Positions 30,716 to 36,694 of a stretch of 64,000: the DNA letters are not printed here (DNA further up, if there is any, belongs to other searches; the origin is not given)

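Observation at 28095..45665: Candidate locus-encoded sigma-54 circuit: an rpoN-kinase-activator module and its apparent target promoters, ftsZ and a TPR/caspase-like pair, in one co-directional supercluster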

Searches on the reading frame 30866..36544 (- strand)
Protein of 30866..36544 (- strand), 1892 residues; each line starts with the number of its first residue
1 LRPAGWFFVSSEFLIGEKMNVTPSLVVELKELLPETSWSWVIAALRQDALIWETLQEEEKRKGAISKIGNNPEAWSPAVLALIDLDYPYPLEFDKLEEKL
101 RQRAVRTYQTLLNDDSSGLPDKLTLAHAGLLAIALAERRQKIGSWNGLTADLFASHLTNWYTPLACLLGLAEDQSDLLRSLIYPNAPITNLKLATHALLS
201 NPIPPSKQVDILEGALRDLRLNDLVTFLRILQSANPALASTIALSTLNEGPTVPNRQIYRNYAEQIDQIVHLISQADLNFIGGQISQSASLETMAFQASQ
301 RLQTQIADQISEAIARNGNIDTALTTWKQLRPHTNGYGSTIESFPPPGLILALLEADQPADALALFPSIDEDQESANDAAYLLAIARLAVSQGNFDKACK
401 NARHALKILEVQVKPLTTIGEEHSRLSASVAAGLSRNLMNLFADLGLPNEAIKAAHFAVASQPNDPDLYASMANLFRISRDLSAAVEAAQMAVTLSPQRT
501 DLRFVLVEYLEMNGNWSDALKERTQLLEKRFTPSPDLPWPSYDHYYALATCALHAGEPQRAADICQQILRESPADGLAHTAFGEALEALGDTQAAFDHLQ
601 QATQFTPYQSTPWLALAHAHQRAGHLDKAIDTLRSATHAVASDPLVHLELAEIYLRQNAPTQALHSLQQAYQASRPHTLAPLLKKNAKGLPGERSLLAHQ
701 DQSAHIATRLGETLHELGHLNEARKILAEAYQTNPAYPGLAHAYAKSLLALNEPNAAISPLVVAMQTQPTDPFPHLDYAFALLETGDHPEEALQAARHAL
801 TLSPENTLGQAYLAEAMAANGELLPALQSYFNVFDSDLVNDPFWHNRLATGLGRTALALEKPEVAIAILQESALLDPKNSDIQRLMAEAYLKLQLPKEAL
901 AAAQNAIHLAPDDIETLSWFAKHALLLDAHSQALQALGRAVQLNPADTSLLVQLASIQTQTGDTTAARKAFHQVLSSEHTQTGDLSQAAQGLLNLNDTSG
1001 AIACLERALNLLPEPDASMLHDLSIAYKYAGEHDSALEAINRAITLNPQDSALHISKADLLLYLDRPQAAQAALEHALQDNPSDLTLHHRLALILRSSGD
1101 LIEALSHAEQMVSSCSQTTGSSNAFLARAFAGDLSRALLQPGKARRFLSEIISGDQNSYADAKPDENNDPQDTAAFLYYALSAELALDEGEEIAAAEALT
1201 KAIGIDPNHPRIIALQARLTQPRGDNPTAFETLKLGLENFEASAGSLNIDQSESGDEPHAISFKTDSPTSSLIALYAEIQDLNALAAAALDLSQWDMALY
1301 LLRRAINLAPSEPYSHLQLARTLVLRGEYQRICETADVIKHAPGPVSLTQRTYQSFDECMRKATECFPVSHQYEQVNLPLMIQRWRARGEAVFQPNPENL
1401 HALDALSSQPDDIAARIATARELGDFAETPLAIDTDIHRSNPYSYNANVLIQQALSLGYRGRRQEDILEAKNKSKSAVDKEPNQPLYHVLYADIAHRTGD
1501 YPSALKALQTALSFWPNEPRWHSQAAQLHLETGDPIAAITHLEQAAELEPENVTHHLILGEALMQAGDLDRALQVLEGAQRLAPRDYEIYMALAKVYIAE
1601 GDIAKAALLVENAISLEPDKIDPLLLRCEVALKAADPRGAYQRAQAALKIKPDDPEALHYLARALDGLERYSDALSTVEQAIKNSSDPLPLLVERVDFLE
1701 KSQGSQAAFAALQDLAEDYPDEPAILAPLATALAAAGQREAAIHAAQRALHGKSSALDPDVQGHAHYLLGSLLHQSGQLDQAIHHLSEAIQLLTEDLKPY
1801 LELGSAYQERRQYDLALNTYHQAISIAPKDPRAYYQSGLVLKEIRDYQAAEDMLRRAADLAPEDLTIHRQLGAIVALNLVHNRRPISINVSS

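Call 5: search_protein_families(library=pfam, proteins=[window:30866-36544:-], max_evalue=0.01)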
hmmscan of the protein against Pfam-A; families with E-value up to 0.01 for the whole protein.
window:30866-36544:- (1892 aa): 30 families (the best 25 are shown)
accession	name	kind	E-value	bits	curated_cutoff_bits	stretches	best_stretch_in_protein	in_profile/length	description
PF14559.12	TPR_19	-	2.2e-69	230.2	25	11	1530-1595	2-67/68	Tetratricopeptide repeat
PF07719.23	TPR_2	-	1.2e-68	222.1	27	3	1765-1792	3-30/34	Tetratricopeptide repeat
PF13428.12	TPR_14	-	3.1e-61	197.8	23.5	3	1557-1595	5-43/44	Tetratricopeptide repeat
PF13432.12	TPR_16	-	1.2e-55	185.8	32.7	9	1525-1586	3-64/65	Tetratricopeptide repeat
PF13181.12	TPR_8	-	4.6e-51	167.1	25.7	1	1832-1864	2-34/34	Tetratricopeptide repeat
PF00515.34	TPR_1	-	4.8e-45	150.1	27.8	3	1800-1830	4-34/34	Tetratricopeptide repeat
PF23914.1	TPR_CcmH_CycH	-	5.2e-44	150.3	42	3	909-1017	45-156/158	Cytochrome c-type biogenesis protein H TPR domain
PF13414.12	TPR_11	-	1.1e-38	131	26.8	3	1804-1842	1-39/42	TPR repeat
PF13431.12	TPR_17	-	2.7e-36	121.2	24.4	0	1645-1675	3-33/34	Tetratricopeptide repeat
PF13424.12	TPR_12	-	1.4e-35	121.8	30.1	5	1800-1862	6-76/77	Tetratricopeptide repeat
PF12895.13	ANAPC3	-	6.5e-32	110.1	27.2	3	541-601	22-81/82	Anaphase-promoting complex, cyclosome, subunit 3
PF13371.12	TPR_9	-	2.2e-24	85.7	35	4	1804-1868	2-66/73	Tetratricopeptide repeat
PF13429.12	TPR_15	-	4e-20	72.8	26.2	2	465-602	145-274/280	Tetratricopeptide repeat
PF13176.12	TPR_7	-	4.7e-19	67.2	27.9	0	1801-1831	3-33/36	Tetratricopeptide repeat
PF09295.16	ChAPs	-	9.2e-19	68.1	20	1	1514-1614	195-294/395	ChAPs (Chs5p-Arf1p-binding proteins)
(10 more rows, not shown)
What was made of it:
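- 30866..36544 (-): Giant cytoplasmic TPR protein (longest ORF 1892 aa; likely start near 36493). Call 5.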
